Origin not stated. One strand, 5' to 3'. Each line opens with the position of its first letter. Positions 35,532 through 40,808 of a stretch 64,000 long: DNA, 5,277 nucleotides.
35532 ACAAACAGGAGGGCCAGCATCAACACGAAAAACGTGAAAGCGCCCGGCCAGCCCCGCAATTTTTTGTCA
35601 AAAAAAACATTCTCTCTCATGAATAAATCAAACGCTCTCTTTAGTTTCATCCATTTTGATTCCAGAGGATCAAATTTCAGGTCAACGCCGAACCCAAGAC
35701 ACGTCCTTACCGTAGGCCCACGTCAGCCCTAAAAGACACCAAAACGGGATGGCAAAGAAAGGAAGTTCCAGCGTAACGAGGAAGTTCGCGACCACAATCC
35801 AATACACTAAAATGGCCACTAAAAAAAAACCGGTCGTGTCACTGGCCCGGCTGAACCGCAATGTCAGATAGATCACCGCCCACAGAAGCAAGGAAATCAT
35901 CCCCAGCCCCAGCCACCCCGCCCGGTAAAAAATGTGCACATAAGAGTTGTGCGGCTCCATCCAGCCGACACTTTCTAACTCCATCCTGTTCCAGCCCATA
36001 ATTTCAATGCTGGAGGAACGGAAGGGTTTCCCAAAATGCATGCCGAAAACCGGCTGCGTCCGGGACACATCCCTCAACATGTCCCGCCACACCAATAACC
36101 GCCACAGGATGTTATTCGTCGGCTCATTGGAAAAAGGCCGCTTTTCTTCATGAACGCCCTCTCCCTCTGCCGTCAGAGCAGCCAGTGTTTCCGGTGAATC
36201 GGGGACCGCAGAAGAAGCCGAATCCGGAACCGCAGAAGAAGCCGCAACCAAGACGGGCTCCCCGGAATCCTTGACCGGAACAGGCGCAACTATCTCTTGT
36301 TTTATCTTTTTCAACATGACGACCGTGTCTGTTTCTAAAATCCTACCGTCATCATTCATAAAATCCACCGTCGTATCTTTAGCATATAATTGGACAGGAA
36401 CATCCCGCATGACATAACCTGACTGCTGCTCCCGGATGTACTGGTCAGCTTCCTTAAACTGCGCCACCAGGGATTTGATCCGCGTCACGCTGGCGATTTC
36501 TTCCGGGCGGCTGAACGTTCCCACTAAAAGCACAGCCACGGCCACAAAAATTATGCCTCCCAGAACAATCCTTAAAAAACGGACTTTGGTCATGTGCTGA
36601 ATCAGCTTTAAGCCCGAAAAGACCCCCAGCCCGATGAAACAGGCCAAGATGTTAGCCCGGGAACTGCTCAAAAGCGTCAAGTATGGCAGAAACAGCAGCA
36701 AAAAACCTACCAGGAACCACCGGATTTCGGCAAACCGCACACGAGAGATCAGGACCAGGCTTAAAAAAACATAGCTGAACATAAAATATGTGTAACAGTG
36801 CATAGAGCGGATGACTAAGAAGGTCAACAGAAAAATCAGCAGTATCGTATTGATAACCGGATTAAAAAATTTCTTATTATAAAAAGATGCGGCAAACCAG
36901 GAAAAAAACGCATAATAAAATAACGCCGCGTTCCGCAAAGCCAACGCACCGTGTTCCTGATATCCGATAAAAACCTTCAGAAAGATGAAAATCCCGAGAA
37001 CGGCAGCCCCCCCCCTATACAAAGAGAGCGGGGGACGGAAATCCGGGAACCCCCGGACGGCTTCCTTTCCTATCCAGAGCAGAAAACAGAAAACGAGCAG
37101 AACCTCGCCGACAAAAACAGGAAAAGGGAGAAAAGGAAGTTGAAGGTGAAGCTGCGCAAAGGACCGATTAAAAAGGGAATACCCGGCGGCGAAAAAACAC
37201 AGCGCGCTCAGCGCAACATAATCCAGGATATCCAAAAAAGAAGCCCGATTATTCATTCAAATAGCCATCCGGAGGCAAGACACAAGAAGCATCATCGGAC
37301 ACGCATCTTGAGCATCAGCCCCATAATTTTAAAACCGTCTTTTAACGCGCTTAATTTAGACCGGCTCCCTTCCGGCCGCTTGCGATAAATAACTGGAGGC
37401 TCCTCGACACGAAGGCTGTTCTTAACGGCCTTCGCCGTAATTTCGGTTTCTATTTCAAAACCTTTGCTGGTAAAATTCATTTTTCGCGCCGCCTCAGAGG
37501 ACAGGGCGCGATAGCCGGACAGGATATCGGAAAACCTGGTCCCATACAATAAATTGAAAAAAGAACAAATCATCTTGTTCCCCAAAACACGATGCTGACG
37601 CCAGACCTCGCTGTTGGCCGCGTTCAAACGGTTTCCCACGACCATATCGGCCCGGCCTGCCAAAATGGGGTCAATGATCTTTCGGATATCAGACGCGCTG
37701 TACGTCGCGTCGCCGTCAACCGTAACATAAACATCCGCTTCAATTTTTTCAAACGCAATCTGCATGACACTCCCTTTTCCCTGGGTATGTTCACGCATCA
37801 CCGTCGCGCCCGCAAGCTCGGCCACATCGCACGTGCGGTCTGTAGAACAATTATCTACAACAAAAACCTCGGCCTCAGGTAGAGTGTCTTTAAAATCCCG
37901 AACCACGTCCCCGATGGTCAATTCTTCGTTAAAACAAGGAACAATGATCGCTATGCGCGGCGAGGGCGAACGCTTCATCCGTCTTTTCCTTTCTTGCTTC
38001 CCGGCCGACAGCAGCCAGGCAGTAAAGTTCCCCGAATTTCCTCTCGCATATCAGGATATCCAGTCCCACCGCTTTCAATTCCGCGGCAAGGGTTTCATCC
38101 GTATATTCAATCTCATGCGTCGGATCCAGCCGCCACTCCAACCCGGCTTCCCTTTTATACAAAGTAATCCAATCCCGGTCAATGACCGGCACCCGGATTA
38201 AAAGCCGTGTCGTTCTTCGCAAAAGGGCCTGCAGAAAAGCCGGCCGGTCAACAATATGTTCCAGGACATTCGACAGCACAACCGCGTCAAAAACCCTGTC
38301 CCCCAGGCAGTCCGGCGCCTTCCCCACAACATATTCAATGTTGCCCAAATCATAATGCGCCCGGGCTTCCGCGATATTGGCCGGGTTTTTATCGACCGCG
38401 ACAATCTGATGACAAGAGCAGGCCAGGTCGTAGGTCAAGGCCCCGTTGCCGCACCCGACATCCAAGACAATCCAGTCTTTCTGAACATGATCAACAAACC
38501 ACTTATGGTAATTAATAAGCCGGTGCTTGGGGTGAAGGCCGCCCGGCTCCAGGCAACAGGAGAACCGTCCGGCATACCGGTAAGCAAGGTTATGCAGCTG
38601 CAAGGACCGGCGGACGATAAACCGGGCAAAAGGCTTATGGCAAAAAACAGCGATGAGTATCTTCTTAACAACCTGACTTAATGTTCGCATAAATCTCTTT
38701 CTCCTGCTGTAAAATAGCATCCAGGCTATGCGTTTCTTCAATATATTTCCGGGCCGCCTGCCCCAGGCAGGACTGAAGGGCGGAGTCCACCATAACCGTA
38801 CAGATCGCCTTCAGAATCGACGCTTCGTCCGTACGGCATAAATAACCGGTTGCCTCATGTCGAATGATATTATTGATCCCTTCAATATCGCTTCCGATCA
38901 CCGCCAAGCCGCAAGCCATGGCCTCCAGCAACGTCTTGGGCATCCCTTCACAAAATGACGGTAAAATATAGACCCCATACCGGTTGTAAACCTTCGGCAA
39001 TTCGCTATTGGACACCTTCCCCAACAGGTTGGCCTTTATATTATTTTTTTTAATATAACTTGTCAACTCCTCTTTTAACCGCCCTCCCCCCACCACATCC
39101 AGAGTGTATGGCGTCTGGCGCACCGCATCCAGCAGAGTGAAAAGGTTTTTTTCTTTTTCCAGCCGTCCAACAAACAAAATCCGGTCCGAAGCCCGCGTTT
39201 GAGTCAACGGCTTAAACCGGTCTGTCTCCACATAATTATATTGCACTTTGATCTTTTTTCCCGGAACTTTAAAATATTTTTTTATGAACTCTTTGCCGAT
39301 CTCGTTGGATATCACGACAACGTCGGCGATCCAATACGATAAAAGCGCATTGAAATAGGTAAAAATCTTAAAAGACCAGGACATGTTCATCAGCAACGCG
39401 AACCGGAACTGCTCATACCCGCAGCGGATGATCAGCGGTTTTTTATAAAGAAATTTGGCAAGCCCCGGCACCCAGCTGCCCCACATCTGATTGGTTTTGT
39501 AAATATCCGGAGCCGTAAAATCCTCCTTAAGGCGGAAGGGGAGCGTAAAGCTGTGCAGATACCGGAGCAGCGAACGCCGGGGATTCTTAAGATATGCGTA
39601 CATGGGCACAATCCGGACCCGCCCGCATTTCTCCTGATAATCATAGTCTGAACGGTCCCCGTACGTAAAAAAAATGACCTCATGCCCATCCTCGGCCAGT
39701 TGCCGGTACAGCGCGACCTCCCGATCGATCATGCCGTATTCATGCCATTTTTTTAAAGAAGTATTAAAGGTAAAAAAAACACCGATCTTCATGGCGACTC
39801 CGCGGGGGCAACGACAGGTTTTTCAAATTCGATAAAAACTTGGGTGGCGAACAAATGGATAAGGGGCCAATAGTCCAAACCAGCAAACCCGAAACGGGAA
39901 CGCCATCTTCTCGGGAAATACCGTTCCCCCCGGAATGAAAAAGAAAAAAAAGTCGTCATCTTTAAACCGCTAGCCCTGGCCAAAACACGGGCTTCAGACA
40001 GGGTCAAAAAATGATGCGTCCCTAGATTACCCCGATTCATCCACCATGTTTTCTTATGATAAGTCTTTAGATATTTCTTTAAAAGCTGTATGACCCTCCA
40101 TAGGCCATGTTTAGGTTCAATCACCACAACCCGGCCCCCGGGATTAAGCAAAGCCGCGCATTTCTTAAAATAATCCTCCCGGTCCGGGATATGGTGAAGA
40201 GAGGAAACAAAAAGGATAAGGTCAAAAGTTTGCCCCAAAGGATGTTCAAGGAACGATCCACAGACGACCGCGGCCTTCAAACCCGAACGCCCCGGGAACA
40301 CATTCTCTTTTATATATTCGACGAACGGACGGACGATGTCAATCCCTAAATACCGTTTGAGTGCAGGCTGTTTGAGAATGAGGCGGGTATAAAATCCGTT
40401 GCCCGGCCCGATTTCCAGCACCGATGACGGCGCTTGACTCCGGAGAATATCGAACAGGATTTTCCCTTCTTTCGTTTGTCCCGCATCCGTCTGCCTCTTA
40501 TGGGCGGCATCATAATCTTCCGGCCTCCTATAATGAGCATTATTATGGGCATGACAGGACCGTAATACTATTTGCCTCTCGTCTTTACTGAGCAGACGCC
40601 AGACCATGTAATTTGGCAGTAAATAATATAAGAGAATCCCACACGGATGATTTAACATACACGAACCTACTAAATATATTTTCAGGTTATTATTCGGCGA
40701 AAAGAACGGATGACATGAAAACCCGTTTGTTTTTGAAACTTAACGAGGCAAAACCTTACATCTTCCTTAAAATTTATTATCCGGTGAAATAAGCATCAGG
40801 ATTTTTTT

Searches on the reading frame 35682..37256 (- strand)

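Call 10: search_protein_families(library=pfam, proteins=[window:35682-37256:-], max_evalue=0.001)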
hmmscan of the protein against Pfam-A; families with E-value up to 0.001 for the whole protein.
window:35682-37256:- (524 aa): 1 family
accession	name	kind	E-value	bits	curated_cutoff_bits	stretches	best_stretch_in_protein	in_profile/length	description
PF04932.20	Wzy_C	-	4.5e-05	23.7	31.7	1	361-453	59-147/149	O-Antigen ligase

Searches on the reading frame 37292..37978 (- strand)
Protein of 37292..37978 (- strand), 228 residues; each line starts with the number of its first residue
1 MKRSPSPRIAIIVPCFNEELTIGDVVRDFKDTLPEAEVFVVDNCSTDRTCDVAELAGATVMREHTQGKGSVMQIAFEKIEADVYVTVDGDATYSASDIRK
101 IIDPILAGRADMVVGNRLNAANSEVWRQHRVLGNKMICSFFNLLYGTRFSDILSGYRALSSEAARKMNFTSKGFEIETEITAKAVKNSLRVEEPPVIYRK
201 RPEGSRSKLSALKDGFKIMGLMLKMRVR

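Call 10: search_protein_families(library=pfam, proteins=[window:37292-37978:-], max_evalue=0.001)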
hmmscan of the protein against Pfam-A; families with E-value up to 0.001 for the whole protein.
window:37292-37978:- (228 aa): 2 families
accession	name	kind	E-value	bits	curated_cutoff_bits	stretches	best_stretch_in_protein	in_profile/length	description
PF00535.33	Glycos_transf_2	-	1.5e-20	74.2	23.3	1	11-159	2-159/168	Glycosyl transferase family 2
PF13641.12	Glyco_tranf_2_3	-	3.1e-08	34.3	27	1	7-117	1-123/230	Glycosyltransferase like family 2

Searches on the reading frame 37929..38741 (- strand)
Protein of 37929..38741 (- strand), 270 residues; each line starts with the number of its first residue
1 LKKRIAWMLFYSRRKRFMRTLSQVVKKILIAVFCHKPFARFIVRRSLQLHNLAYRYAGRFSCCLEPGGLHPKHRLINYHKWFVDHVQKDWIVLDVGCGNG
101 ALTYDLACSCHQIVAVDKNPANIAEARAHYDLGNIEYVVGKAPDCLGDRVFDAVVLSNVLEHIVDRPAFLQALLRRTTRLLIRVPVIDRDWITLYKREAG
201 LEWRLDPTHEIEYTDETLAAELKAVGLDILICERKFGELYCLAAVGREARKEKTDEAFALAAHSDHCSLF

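Call 10: search_protein_families(library=pfam, proteins=[window:37929-38741:-], max_evalue=0.001)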
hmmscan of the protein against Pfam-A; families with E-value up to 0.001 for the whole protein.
window:37929-38741:- (270 aa): 9 families
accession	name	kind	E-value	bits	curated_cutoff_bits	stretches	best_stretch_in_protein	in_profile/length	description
PF08241.18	Methyltransf_11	-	1.6e-14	54.7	21.2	1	93-175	1-85/95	Methyltransferase domain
PF13649.12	Methyltransf_25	-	3.1e-14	53.9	27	1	92-175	1-91/97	Methyltransferase domain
PF13489.12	Methyltransf_23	-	1.8e-11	44.5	27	1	91-229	25-161/164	Methyltransferase domain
PF13847.12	Methyltransf_31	-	7.3e-11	42.4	27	1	91-186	6-113/145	Methyltransferase domain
PF08242.18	Methyltransf_12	-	1.1e-10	42.5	30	1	93-175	1-90/98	Methyltransferase domain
PF07021.18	MetW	-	1.1e-05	25.7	21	1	84-186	9-111/193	Methionine biosynthesis protein MetW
PF05401.17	NodS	-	2.3e-05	24.8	24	1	92-176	47-131/201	Nodulation protein S (NodS)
PF05175.20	MTS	-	8.4e-05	22.7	23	1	83-155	24-103/170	Methyltransferase small domain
PF06325.19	PrmA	-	0.00082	19.4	22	0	84-165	157-240/296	Ribosomal protein L11 methyltransferase (PrmA)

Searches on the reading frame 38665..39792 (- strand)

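Call 10: search_protein_families(library=pfam, proteins=[window:38665-39792:-], max_evalue=0.001)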
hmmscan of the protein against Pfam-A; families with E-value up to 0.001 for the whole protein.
window:38665-39792:- (375 aa): 5 families
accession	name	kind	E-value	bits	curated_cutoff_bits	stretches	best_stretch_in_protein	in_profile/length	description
PF00534.26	Glycos_transf_1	-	4.1e-29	101.7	26.4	1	203-349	16-171/172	Glycosyl transferases group 1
PF13692.12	Glyco_trans_1_4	-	1.8e-26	93.5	27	1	204-334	3-140/142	Glycosyl transferases group 1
PF13439.12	Glyco_transf_4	-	1.7e-12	48.1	28.5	1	27-192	10-170/170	Glycosyltransferase Family 4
PF13524.12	Glyco_trans_1_2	-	6.8e-06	26.5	25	1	220-363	5-141/144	Glycosyl transferase-like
PF13579.12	Glyco_trans_4_4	-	2.2e-05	25.3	29.7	1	27-183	9-154/158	Glycosyl transferase 4-like domain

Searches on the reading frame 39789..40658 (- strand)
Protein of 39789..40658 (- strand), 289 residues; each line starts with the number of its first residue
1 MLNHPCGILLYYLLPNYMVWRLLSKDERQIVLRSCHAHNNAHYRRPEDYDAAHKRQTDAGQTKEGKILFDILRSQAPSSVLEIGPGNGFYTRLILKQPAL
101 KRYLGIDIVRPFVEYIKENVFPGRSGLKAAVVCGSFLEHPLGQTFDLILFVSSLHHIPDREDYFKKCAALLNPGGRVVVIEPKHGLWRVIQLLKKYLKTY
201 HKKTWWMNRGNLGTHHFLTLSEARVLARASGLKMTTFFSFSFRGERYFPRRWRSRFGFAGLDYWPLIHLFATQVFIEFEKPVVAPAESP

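Call 10: search_protein_families(library=pfam, proteins=[window:39789-40658:-], max_evalue=0.001)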
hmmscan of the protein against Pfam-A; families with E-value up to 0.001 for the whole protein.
window:39789-40658:- (289 aa): 5 families
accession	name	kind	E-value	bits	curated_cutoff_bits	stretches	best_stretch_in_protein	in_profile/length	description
PF08241.18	Methyltransf_11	-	6.4e-15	56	21.2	1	81-179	1-95/95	Methyltransferase domain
PF13489.12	Methyltransf_23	-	7e-15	55.6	27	1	73-235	19-162/164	Methyltransferase domain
PF13649.12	Methyltransf_25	-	1.9e-13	51.4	27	1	80-175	1-97/97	Methyltransferase domain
PF08242.18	Methyltransf_12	-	7.5e-13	49.5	30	1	81-177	1-98/98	Methyltransferase domain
PF13847.12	Methyltransf_31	-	8.3e-09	35.7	27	1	79-195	6-124/145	Methyltransferase domain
